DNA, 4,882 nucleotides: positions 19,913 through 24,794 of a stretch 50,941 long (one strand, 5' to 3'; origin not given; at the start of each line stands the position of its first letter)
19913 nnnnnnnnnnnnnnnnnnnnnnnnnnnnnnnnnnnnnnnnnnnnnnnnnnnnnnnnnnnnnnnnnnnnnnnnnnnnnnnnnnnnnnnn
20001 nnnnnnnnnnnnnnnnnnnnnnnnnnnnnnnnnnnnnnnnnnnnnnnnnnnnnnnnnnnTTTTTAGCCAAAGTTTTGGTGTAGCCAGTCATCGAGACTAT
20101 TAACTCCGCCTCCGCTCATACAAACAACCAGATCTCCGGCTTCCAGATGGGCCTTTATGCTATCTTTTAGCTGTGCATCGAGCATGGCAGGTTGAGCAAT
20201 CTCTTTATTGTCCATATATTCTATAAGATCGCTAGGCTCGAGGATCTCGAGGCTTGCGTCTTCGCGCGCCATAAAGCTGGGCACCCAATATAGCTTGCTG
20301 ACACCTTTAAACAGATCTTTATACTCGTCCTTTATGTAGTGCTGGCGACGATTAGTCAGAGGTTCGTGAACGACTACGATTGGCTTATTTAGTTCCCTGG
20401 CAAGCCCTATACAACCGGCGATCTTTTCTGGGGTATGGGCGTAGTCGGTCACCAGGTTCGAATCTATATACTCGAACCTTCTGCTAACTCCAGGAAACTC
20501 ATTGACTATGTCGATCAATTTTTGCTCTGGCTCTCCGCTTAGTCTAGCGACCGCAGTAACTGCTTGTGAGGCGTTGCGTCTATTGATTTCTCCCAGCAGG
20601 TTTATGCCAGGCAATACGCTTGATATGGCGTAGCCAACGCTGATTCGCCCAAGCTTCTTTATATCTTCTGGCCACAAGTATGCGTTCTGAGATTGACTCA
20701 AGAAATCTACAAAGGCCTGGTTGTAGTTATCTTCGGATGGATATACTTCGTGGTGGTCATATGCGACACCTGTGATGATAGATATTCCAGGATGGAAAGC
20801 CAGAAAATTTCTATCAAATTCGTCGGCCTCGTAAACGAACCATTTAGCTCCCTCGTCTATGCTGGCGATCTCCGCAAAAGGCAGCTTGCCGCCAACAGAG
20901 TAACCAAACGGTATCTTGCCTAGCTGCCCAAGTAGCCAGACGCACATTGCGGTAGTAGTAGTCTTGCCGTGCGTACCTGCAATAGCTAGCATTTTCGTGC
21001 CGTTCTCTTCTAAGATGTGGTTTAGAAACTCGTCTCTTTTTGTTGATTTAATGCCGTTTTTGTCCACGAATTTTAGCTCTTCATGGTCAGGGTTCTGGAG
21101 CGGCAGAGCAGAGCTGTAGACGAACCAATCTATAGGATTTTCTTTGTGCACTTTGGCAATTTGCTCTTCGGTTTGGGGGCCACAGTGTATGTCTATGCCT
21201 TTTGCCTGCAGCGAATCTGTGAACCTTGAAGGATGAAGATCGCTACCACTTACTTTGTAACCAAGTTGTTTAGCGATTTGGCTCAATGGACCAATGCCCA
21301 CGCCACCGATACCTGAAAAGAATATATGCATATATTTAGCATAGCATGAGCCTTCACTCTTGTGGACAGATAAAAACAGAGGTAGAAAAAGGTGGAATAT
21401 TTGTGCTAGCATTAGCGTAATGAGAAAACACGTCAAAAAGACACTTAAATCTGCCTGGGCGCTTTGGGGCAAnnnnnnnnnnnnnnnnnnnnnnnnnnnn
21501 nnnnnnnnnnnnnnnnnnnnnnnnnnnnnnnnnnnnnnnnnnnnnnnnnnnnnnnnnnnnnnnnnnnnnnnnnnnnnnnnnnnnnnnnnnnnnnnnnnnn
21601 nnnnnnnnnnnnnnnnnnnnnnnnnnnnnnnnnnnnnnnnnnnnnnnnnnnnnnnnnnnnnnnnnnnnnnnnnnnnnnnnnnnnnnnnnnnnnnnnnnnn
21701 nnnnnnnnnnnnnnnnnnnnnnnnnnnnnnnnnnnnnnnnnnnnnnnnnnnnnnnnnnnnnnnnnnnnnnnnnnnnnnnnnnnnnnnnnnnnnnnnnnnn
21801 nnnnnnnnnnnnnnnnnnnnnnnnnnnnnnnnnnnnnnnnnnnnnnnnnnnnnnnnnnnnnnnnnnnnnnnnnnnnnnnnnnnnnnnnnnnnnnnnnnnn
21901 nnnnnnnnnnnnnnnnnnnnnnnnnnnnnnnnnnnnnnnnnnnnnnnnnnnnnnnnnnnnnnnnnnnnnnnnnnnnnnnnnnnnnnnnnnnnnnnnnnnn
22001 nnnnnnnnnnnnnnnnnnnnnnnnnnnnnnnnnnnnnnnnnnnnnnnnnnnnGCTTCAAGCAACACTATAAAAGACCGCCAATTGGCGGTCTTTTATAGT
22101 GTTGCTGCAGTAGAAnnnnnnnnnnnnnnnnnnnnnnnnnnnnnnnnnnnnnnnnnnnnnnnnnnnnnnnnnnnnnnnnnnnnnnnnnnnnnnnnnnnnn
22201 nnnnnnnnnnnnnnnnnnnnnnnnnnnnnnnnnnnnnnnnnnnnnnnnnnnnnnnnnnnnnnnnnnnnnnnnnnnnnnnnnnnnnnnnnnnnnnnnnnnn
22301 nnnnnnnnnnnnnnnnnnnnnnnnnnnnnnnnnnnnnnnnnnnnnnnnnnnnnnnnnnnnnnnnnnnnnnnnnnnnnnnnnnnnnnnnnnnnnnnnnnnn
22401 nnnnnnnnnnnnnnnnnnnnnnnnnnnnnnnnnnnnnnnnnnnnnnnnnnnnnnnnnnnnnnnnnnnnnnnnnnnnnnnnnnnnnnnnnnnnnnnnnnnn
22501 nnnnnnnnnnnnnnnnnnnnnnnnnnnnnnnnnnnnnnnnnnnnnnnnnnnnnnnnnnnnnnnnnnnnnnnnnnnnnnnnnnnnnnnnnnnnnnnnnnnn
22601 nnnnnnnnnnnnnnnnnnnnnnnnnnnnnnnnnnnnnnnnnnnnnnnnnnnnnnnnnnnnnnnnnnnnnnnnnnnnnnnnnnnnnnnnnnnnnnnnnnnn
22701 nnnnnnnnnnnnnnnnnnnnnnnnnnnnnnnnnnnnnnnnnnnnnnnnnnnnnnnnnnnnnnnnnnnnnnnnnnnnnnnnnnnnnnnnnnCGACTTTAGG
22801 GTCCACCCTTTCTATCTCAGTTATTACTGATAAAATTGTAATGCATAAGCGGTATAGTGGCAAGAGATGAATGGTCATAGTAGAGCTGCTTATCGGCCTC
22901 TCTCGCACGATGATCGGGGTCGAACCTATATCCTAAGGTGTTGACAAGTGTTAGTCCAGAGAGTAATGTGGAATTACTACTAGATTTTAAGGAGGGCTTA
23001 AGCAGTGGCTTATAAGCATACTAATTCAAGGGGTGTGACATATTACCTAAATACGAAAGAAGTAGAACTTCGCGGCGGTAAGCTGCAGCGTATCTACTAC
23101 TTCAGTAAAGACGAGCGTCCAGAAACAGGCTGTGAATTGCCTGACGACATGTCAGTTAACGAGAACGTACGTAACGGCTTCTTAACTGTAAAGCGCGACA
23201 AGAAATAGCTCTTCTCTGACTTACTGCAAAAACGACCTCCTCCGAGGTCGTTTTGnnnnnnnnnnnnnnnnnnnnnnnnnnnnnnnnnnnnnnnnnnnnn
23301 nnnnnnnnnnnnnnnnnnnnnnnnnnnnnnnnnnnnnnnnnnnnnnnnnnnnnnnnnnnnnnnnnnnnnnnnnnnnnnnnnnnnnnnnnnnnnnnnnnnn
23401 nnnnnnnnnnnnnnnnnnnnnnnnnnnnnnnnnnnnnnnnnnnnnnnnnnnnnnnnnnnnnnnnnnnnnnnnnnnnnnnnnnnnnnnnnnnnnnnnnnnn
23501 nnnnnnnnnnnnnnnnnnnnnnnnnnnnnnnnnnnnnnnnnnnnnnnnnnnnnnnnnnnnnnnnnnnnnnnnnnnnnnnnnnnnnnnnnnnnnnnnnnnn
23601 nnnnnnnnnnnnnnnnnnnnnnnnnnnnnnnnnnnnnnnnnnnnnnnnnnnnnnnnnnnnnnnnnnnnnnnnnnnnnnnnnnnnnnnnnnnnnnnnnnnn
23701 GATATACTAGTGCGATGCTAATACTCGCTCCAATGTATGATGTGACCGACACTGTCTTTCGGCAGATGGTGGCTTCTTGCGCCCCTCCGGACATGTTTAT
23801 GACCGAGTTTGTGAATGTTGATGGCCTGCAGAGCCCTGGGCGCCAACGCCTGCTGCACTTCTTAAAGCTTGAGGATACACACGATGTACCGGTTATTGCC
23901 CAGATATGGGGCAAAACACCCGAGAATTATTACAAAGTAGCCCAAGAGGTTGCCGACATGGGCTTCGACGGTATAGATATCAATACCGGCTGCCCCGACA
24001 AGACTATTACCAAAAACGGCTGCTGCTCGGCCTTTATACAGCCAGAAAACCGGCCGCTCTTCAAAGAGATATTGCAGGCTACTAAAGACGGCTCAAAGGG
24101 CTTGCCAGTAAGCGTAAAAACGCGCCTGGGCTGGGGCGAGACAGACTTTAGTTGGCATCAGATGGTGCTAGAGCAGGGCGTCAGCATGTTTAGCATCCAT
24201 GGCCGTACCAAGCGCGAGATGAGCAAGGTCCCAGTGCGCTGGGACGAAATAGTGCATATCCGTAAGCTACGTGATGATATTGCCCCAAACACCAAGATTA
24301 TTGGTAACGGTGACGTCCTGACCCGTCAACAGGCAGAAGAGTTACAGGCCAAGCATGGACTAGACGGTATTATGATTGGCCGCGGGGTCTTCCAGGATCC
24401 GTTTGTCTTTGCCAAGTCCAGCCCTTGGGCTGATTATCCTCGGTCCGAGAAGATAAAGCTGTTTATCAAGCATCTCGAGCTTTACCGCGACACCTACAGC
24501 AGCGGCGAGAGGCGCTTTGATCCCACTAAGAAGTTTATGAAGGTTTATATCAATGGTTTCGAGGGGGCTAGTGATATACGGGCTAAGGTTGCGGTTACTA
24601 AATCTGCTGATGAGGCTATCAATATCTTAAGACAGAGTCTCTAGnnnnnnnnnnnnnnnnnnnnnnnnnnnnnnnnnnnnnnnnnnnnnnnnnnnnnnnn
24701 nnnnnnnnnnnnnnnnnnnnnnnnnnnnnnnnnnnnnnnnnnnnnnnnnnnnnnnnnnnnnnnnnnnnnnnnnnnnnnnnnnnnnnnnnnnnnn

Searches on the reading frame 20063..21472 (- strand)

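Call 9: search_protein_families(library=pfam, proteins=[window:20063-21472:-], max_evalue=0.01)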
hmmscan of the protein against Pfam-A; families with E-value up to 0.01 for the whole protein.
window:20063-21472:- (469 aa): 3 families
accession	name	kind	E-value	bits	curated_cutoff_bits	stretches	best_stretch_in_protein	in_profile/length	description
PF01225.30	Mur_ligase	-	2.4e-15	57.1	21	1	49-155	1-92/95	Mur ligase family, catalytic domain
PF08245.18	Mur_ligase_M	-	1.8e-07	31.7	24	1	164-263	1-115/200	Mur ligase middle domain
PF02875.26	Mur_ligase_C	-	1.9e-05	25.9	28.4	1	331-453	1-125/127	Mur ligase, glutamate ligase domain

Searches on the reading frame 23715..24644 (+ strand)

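Call 10: search_protein_families(library=pfam, proteins=[window:23715-24644:+], max_evalue=0.01)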
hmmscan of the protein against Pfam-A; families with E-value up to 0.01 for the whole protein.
window:23715-24644:+ (309 aa): 2 families
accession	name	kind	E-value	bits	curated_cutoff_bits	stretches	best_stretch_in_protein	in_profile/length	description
PF01207.24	Dus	-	5.7e-56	190.3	20.4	1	3-305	1-302/311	Dihydrouridine synthase (Dus)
PF01180.27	DHO_dh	-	2.2e-05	24.2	27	1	31-96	64-132/291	Dihydroorotate dehydrogenase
